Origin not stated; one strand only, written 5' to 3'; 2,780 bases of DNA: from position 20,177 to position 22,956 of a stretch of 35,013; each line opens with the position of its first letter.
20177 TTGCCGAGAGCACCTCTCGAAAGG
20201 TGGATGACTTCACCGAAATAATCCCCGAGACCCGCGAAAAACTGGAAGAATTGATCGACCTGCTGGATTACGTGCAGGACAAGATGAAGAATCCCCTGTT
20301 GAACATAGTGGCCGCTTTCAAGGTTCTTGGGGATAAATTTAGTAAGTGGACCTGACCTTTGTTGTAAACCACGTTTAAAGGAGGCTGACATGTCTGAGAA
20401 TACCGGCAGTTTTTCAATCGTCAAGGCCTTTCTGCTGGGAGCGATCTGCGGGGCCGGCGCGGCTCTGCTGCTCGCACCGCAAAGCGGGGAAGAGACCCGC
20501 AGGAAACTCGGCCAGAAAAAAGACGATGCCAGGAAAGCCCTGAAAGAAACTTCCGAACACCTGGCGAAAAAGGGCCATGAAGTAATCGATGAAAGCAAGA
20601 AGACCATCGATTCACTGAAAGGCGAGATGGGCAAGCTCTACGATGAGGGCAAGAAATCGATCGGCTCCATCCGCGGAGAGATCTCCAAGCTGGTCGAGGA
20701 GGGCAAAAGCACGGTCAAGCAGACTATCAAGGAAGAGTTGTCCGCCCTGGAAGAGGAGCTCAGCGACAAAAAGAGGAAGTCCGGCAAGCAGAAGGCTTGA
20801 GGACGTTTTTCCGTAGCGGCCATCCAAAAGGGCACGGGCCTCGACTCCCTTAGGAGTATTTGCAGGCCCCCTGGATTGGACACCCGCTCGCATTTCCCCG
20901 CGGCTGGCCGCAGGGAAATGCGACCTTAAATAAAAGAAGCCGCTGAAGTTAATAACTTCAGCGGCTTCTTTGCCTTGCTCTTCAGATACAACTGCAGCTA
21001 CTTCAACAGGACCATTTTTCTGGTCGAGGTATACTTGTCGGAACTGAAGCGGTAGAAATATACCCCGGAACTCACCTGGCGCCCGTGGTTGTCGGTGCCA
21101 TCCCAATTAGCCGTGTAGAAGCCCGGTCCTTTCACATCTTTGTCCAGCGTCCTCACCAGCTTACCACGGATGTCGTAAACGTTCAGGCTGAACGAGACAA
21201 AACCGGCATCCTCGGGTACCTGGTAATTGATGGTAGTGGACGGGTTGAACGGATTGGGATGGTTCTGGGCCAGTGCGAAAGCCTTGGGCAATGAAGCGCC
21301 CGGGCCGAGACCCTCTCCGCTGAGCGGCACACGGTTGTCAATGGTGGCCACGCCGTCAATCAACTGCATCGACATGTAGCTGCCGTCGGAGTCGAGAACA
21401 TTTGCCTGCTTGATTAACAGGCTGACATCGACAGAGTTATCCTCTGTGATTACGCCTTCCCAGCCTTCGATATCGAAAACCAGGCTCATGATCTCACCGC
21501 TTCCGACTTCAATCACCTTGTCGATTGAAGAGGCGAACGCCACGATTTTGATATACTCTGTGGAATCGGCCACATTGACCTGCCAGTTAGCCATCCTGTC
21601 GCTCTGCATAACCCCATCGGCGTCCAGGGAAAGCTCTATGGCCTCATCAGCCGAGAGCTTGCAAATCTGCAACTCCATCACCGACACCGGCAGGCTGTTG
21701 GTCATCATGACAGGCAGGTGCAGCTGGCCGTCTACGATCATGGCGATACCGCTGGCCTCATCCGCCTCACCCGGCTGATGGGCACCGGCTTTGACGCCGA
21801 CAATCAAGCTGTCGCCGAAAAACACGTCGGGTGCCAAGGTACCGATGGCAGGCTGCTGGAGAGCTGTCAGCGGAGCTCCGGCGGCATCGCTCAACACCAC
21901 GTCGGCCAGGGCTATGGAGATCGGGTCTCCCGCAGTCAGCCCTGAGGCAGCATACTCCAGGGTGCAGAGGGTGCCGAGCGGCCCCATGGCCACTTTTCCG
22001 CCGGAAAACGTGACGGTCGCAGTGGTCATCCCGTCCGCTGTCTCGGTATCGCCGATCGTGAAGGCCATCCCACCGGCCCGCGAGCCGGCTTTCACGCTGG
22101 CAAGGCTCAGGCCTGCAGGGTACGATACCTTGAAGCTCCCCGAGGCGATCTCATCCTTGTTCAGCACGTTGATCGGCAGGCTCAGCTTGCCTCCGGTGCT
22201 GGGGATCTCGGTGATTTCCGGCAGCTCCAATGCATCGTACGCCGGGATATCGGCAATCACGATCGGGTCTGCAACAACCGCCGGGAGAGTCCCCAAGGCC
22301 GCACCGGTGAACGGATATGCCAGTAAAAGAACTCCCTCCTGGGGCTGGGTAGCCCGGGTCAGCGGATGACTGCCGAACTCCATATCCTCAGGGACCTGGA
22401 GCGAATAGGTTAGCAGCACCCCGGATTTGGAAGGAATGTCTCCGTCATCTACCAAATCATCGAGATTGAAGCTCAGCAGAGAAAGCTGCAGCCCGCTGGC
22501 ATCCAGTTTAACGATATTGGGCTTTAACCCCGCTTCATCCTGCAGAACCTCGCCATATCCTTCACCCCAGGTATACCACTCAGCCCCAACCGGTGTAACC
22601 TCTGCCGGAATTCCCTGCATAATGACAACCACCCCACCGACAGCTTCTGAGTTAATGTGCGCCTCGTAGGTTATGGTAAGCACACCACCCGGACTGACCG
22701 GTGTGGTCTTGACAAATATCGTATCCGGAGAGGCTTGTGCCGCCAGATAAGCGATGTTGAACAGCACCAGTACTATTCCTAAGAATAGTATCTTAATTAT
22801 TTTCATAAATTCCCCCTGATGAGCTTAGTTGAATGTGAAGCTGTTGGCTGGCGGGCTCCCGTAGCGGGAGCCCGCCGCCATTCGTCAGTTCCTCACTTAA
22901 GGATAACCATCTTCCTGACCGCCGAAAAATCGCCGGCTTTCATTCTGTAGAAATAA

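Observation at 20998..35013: Candidate T9SS-anchored cohesin-dockerin surface assembly with no recognisable enzymes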

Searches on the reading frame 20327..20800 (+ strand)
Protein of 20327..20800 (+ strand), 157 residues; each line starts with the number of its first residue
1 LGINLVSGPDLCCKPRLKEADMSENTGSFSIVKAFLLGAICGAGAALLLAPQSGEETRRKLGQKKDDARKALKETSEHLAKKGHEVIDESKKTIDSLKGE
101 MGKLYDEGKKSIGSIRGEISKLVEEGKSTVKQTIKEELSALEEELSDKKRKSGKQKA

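Call 53: search_protein_families(library=ncbifam, proteins=[window:20327-20800:+], max_evalue=0.001)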
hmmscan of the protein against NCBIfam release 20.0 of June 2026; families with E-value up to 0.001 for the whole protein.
window:20327-20800:+ (157 aa): 1 family
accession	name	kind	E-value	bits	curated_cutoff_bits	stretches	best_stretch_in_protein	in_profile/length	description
NF041669.1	GvpT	domain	8.7e-05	23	80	1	32-144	2-105/123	GvpT/GvpP family gas vesicle accessory protein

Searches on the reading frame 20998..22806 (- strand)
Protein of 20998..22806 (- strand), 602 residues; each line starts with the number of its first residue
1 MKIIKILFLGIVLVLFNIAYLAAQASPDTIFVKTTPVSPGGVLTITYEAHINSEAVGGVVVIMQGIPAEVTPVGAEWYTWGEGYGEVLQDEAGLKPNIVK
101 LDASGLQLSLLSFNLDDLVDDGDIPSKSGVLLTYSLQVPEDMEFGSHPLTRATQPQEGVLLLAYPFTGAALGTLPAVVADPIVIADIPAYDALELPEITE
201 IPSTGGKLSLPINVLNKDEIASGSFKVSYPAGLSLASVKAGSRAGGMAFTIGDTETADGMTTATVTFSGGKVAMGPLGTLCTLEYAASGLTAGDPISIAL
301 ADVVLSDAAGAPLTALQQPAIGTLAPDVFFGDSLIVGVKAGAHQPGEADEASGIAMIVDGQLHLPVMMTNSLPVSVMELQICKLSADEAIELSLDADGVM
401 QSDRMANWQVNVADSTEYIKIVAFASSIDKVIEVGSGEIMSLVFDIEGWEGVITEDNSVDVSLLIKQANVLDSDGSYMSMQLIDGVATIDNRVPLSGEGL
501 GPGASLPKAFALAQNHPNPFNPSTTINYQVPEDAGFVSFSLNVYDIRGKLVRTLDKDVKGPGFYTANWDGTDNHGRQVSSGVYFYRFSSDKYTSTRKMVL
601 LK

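Call 6: search_protein_families(library=pfam, proteins=[window:20998-22806:-], max_evalue=0.01)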
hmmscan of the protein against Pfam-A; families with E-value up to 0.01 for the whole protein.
window:20998-22806:- (602 aa): 3 families
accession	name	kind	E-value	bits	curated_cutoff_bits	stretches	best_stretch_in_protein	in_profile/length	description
PF13860.13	FlgD_ig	-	6.3e-10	39.3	27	1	524-586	12-72/79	FlgD Ig-like domain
PF18962.6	Por_Secre_tail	-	1.7e-05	25.5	27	1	517-599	3-74/75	Secretion system C-terminal sorting domain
PF13585.12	CHU_C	-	6.7e-05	23.4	27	1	529-591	19-75/86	CHU_C Type IX secretion signal domain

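Call 7: search_protein_families(library=ncbifam, proteins=[window:20998-22806:-], max_evalue=0.1)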
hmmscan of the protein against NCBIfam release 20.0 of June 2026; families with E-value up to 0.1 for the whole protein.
window:20998-22806:- (602 aa): 12 families
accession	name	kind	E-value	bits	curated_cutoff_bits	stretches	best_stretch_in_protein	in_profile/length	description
NF033707.1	T9SS_sortase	equivalog_domain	8e-10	37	420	1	514-588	1000-1076/1095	type IX secretion system sortase PorU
TIGR04183.1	Por_Secre_tail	domain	3.8e-08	33.2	23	1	517-599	3-70/72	T9SS type A sorting domain-containing protein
NF005176.1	PRK06655.1-1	equivalog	3.1e-06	27.2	230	1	538-590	98-150/197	flagellar hook assembly protein FlgD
NF009276.0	PRK12633.1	equivalog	4.2e-06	26.6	383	1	522-589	116-181/234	flagellar basal body rod modification protein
NF009452.0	PRK12812.1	equivalog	1.7e-05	24.2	258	1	529-585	144-202/289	flagellar basal body rod modification protein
NF052323.1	T9SSA_dep_M6i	equivalog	0.00041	18.4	600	1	514-590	959-1027/1043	T9SS-dependent M6-like inactivated metalloprotease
NF053608.1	Lsa66_OmpA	equivalog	0.00078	18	700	1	543-589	183-228/581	fibronectin-binding adhesin Lsa66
NF009277.0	PRK12634.1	equivalog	0.003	17.7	333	1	533-583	120-168/221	flagellar basal body rod modification protein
NF052228.1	T9SS_PorZ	equivalog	0.009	14.5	260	1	543-590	701-743/757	type IX secretion system anionic LPS delivery protein PorZ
NF038113.1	T9SSA_dep_M36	equivalog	0.0091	14.2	885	1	515-600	795-868/869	T9SS-dependent M36 family metallopeptidase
NF004496.1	PRK05842.1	equivalog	0.03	13.6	250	1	542-586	171-217/271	flagellar hook assembly protein FlgD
NF003456.0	PRK05057.1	equivalog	0.046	13.6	195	1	428-477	35-84/173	shikimate kinase AroK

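Call 12: find_encoding_contigs(protein=window:20998-22806:-, flank=10000, max_places=6)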
Protein window:20998-22806:- (602 aa): no gene with exactly this product is on record in the collection.

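Call 73: search_solved_structures(query=A6, max_evalue=10)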
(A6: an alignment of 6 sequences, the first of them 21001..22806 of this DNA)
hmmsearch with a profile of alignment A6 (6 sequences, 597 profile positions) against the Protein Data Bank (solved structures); distinct sequences matched with E-value up to 10: 36.
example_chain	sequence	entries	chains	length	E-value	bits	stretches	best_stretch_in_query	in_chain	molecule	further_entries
2xdh_A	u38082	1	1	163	3e-05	26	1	197-250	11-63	COHESIN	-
5nrm_A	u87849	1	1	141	0.00094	21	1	197-298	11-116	Endoglucanase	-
5nrk_A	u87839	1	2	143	0.00099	20.9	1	197-298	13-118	Endoglucanase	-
2vn5_A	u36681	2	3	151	0.0045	18.8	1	184-299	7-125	SCAFFOLDING PROTEIN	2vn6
4ums_A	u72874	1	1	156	0.0079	18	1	196-291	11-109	CELLULOSOMAL ANCHORING SCAFFOLDIN B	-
3c12_A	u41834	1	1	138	0.013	17.3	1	529-578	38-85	Flagellar protein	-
6za2_A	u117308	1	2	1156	0.033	15.9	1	512-584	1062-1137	Por secretion system protein porU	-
3osv_A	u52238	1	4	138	0.039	15.7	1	535-580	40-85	Flagellar basal-body rod modification protein FlgD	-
1g1k_A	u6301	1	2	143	0.042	15.6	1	195-299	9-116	SCAFFOLDING PROTEIN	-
1iby_A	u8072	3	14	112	0.071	14.8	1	166-223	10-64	NITROSOCYANIN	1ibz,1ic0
7eh9_A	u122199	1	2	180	0.077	14.7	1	535-579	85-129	Basal-body rod modification protein FlgD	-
9owf_A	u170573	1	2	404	0.19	13.5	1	213-267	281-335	Genome polyprotein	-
9pm6_A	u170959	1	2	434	0.2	13.4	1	213-267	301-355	Envelope protein E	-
7t17_A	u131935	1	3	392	0.29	12.8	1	213-267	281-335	Core protein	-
5uhy_C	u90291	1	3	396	0.3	12.7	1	213-267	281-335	envelope protein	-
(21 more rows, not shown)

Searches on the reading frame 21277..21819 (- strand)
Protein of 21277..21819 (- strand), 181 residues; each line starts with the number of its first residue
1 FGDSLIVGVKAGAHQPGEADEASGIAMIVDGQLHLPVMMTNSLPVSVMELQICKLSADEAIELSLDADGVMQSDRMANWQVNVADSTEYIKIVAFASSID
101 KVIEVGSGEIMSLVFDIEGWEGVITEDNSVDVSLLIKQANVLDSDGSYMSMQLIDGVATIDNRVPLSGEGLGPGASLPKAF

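Call 11: search_protein_families(library=pfam, max_evalue=10, proteins=[window:21277-21819:-])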
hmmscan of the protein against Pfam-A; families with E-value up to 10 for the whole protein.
seq(181 aa): 0 families

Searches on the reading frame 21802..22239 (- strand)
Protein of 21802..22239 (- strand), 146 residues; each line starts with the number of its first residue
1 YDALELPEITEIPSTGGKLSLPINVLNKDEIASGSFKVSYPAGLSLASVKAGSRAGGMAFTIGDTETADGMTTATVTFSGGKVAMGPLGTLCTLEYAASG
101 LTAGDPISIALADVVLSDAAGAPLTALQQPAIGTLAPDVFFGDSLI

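Call 11: search_protein_families(library=pfam, max_evalue=10, proteins=[window:21802-22239:-])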
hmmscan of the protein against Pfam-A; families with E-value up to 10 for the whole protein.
seq(146 aa): 2 families
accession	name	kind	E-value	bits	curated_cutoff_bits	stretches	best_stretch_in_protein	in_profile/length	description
PF00963.24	Cohesin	-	0.013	16.1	24.1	1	14-75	11-76/139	Cohesin domain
PF02382.20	RTX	-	0.46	10.5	26.8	1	66-138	65-133/311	N-terminal domain in RTX protein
